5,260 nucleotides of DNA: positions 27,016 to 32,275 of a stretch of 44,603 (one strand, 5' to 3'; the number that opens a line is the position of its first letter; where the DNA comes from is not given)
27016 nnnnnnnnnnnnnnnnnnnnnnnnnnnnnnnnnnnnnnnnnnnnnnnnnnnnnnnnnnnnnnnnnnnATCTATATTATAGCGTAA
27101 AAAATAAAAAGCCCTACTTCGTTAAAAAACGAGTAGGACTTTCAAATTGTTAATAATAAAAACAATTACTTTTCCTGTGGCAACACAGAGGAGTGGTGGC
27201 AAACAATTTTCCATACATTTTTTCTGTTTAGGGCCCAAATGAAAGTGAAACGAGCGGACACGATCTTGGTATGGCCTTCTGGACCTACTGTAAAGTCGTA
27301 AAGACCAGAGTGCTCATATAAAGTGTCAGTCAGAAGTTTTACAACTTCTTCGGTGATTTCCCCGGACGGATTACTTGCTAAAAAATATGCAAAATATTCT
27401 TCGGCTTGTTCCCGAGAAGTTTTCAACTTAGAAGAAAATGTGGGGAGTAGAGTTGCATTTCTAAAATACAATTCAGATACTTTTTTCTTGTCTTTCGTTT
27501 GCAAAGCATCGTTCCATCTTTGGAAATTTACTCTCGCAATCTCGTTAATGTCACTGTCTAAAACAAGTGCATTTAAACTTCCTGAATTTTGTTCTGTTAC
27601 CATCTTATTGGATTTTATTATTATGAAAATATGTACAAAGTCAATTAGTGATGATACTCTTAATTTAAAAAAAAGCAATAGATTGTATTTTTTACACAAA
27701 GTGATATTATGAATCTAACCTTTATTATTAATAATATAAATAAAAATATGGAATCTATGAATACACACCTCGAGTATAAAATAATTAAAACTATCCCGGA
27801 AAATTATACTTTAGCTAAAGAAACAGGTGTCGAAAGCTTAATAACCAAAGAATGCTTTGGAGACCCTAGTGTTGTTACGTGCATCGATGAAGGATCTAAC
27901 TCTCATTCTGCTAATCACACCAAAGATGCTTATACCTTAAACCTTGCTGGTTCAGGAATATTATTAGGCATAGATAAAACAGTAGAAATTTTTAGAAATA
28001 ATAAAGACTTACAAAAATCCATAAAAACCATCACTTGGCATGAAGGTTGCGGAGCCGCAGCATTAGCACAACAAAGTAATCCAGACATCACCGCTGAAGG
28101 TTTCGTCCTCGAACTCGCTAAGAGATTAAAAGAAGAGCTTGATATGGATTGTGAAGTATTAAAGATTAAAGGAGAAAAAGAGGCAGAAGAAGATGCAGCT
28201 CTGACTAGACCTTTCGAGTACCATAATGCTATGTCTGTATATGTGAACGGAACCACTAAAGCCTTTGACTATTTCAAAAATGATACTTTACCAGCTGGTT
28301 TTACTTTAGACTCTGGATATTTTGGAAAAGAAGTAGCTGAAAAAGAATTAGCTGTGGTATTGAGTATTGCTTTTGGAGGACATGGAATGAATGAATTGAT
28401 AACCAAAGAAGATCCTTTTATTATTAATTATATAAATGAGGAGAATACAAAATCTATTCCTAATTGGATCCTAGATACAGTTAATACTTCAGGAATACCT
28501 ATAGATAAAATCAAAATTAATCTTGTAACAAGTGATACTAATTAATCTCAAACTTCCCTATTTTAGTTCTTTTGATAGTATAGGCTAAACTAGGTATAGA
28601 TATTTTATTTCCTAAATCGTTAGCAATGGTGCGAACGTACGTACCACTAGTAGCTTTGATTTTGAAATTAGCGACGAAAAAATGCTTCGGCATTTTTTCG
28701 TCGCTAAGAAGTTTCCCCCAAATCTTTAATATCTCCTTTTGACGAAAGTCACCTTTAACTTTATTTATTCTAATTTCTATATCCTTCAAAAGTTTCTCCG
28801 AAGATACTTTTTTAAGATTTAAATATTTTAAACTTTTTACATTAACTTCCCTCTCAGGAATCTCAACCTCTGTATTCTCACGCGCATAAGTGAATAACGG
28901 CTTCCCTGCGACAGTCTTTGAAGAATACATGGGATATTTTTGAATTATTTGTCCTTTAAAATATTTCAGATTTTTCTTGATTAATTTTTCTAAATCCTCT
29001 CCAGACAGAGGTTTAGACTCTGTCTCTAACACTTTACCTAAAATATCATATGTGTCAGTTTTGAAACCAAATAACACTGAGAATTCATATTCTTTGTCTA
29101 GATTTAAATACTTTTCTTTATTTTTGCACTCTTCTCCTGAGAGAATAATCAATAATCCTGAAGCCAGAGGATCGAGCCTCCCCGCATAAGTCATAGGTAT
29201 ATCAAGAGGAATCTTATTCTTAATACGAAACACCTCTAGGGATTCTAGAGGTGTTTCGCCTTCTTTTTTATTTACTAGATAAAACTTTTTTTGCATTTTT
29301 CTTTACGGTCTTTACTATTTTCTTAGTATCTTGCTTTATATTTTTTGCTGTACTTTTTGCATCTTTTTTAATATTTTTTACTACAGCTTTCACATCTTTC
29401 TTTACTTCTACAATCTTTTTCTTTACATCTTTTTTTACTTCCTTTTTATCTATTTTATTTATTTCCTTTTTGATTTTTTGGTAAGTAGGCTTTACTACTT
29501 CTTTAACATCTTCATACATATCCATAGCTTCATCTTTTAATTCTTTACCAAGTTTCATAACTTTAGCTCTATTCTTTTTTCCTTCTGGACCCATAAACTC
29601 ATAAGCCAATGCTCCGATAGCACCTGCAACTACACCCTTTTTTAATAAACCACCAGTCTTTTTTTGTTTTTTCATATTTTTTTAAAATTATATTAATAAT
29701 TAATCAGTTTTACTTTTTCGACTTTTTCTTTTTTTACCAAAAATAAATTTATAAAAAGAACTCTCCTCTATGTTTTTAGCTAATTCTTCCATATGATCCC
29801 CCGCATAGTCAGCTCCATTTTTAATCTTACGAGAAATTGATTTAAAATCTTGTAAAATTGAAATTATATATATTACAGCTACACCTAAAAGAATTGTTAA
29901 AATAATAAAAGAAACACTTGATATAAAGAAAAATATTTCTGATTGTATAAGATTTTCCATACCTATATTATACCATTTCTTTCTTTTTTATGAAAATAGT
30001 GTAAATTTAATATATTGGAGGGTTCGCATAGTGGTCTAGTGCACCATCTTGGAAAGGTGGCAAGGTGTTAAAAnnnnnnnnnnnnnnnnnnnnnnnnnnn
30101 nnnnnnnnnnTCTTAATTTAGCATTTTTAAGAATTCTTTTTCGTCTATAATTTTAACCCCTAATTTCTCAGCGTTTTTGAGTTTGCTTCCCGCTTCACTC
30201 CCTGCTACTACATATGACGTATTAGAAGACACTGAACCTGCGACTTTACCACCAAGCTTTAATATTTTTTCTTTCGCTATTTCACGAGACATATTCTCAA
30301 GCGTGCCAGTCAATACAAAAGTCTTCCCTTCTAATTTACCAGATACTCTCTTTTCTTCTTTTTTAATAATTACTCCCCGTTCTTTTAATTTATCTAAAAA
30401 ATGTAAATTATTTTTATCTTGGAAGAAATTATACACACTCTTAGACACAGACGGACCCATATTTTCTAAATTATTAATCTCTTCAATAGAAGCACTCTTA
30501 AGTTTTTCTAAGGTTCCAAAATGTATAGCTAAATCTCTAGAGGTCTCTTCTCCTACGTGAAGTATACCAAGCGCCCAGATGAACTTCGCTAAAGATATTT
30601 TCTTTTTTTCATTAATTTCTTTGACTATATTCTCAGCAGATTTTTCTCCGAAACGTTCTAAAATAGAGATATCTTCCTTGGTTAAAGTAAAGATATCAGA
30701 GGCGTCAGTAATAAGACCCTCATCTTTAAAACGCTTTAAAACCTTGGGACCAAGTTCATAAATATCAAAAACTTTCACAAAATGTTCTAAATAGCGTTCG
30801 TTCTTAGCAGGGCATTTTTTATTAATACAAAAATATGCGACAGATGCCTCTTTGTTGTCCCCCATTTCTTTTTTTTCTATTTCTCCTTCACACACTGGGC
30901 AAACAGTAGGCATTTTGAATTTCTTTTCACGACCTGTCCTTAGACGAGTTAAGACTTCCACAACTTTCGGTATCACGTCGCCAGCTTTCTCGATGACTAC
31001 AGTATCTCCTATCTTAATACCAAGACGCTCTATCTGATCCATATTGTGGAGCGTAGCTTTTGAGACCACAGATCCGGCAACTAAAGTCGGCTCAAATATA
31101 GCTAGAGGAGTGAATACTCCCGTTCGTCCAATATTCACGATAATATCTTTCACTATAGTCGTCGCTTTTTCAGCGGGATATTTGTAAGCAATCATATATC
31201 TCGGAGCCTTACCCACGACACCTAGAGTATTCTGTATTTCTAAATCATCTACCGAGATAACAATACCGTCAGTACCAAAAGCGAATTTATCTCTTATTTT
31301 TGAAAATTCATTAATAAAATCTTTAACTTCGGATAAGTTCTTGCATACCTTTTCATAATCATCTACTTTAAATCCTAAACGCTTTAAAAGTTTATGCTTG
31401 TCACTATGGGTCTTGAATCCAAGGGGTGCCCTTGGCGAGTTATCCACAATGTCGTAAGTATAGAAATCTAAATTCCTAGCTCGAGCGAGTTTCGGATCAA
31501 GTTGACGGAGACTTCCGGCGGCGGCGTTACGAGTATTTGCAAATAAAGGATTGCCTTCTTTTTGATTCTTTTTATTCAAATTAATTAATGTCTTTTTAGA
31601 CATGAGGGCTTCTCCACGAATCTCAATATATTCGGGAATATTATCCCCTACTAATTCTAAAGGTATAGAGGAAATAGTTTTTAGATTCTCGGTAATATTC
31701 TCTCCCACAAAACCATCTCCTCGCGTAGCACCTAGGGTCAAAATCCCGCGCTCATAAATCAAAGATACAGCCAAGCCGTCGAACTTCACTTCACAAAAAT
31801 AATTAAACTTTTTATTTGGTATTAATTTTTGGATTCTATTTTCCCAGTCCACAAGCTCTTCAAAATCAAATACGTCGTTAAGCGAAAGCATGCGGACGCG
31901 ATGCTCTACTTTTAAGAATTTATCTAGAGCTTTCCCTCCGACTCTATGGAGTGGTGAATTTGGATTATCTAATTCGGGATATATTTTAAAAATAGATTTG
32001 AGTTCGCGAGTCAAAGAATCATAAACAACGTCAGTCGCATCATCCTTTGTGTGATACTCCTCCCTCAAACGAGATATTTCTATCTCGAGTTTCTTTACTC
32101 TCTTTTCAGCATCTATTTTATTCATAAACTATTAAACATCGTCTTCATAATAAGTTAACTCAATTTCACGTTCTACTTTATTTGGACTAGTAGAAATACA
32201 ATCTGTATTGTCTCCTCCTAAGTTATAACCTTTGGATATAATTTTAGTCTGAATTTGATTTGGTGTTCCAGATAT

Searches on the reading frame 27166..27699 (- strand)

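Call 87: search_protein_families(library=pfam, proteins=[window:27166-27699:-], max_evalue=0.001)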
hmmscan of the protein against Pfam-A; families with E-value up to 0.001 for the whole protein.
window:27166-27699:- (177 aa): 2 families
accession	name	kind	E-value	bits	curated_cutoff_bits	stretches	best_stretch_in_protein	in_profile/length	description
PF08332.16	CaMKII_AD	-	1.6e-12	48.1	22.1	1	53-173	4-127/128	Calcium/calmodulin dependent protein kinase II association domain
PF14534.12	DUF4440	-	9.3e-06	26.5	25.2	1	59-165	5-107/107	Domain of unknown function (DUF4440)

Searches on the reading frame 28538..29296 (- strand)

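Call 87: search_protein_families(library=pfam, proteins=[window:28538-29296:-], max_evalue=0.001)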
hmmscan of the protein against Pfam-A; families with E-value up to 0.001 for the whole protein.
window:28538-29296:- (252 aa): 1 family
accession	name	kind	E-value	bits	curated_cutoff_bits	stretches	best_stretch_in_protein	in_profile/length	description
PF01509.24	TruB_N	-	3.2e-32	112.4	27.3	1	36-177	10-141/149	TruB family pseudouridylate synthase (N terminal domain)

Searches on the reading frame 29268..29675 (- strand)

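Call 87: search_protein_families(library=pfam, proteins=[window:29268-29675:-], max_evalue=0.001)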
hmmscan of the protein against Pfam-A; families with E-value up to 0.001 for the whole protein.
window:29268-29675:- (135 aa): 2 families
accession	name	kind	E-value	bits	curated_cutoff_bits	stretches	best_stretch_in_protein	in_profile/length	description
PF12732.12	YtxH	-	3.1e-06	28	37.5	1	15-73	5-64/71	YtxH-like protein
PF01442.23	Apolipoprotein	-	0.00035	20.8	90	1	36-131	50-144/190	Apolipoprotein A1/A4/E domain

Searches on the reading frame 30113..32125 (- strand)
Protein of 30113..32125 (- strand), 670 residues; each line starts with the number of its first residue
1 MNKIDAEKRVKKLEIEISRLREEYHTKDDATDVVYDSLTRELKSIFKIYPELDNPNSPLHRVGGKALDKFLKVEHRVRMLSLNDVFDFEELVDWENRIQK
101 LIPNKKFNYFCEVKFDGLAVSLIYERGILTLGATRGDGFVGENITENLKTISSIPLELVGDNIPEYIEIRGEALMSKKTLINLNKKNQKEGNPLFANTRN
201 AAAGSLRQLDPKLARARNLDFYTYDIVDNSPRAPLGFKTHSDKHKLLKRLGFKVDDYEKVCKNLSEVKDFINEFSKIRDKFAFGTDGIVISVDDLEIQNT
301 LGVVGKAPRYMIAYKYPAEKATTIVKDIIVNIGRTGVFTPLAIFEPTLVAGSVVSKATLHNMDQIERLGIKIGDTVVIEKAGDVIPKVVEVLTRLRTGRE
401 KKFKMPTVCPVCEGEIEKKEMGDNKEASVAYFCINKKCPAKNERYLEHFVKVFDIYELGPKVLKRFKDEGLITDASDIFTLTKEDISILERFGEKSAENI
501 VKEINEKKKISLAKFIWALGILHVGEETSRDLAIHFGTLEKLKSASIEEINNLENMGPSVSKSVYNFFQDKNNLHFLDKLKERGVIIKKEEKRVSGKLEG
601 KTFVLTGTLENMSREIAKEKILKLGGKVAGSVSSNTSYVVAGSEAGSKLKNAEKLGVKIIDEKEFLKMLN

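Call 88: search_protein_families(library=pfam, proteins=[window:30113-32125:-], max_evalue=0.001)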
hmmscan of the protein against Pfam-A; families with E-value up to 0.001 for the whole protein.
window:30113-32125:- (670 aa): 7 families
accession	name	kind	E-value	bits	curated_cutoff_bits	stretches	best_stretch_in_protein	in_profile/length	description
PF01653.23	DNA_ligase_aden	-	4e-87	292.4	27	1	69-319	3-253/253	NAD-dependent DNA ligase adenylation domain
PF03120.22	DNA_ligase_OB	-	5.2e-30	103.6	32.9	1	322-399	1-78/79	NAD-dependent DNA ligase OB-fold domain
PF12826.13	HHH_2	-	7.4e-18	64.9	27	1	515-574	2-61/64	Helix-hairpin-helix motif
PF00533.33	BRCT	-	3.8e-17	62.7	21.3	1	595-668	3-77/78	BRCA1 C Terminus (BRCT) domain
PF14520.12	HHH_5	-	1.3e-08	35.6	27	1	457-505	9-56/57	Helix-hairpin-helix domain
PF12738.14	PTCB-BRCT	-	4.6e-05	23.8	22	1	609-660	8-59/63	twin BRCT domain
PF03119.21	DNA_ligase_ZBD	-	8e-05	22.9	25.8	1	409-440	2-27/27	NAD-dependent DNA ligase C4 zinc finger domain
